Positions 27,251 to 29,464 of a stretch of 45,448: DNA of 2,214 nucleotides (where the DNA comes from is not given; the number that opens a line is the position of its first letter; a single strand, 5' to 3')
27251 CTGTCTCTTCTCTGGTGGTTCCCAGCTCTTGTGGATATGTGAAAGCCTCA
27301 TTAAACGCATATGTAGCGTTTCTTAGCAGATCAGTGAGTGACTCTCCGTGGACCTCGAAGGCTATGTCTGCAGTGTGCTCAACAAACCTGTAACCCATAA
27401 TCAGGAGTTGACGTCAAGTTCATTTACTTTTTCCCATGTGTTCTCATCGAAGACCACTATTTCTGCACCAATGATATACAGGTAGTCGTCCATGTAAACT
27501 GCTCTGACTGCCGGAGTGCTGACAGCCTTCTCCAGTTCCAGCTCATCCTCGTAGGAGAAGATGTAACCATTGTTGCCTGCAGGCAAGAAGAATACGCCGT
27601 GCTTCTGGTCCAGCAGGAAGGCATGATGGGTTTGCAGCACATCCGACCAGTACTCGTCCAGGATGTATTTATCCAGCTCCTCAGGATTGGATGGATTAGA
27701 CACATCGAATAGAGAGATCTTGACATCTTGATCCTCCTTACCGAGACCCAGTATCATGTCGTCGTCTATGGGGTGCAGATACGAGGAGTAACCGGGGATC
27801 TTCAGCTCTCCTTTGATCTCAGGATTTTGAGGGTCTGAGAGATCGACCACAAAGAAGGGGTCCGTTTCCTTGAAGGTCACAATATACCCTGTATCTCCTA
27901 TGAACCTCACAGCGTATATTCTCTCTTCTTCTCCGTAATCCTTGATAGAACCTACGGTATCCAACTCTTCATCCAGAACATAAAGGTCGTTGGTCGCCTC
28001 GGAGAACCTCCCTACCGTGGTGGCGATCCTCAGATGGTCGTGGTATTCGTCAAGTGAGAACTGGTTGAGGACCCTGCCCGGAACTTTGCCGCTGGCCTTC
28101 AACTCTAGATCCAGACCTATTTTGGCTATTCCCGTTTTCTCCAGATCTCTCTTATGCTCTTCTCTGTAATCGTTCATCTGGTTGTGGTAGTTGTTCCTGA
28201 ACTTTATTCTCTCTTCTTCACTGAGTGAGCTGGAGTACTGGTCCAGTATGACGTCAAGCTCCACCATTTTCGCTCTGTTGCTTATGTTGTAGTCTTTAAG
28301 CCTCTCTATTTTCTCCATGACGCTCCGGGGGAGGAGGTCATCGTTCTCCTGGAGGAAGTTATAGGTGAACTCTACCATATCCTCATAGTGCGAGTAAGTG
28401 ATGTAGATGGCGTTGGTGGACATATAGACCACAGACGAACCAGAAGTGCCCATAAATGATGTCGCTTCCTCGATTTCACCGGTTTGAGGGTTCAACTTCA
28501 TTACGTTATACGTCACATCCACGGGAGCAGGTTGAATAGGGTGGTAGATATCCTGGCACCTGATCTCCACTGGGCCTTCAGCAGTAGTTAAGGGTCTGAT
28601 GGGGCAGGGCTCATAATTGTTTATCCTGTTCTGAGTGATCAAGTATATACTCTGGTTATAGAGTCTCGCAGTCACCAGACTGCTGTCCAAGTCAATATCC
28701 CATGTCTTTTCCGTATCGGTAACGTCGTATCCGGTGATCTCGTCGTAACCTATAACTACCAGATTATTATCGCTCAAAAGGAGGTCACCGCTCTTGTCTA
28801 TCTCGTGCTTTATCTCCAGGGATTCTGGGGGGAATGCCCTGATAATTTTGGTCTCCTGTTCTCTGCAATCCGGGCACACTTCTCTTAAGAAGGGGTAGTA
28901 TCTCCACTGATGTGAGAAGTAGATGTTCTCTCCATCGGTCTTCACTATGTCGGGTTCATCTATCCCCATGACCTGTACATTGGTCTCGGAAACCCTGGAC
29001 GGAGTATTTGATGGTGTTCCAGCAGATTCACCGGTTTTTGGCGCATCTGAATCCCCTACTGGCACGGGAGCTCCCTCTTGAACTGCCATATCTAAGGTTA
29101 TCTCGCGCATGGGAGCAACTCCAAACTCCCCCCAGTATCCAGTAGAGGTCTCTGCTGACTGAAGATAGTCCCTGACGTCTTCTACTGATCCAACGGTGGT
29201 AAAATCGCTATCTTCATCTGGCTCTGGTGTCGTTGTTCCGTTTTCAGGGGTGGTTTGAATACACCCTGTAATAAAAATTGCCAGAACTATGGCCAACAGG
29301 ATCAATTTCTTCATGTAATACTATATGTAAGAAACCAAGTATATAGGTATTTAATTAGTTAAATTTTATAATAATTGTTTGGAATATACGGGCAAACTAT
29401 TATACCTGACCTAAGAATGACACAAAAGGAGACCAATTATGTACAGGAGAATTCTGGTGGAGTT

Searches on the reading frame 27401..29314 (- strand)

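Call 76: search_protein_families(library=pfam, proteins=[window:27401-29314:-], max_evalue=0.0001)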
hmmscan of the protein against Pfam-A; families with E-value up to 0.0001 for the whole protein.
window:27401-29314:- (637 aa): 1 family
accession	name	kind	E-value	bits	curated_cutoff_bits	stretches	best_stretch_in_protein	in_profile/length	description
PF09826.15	Beta_propel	-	3.7e-111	372.9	22.4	1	109-621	2-489/495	Beta propeller domain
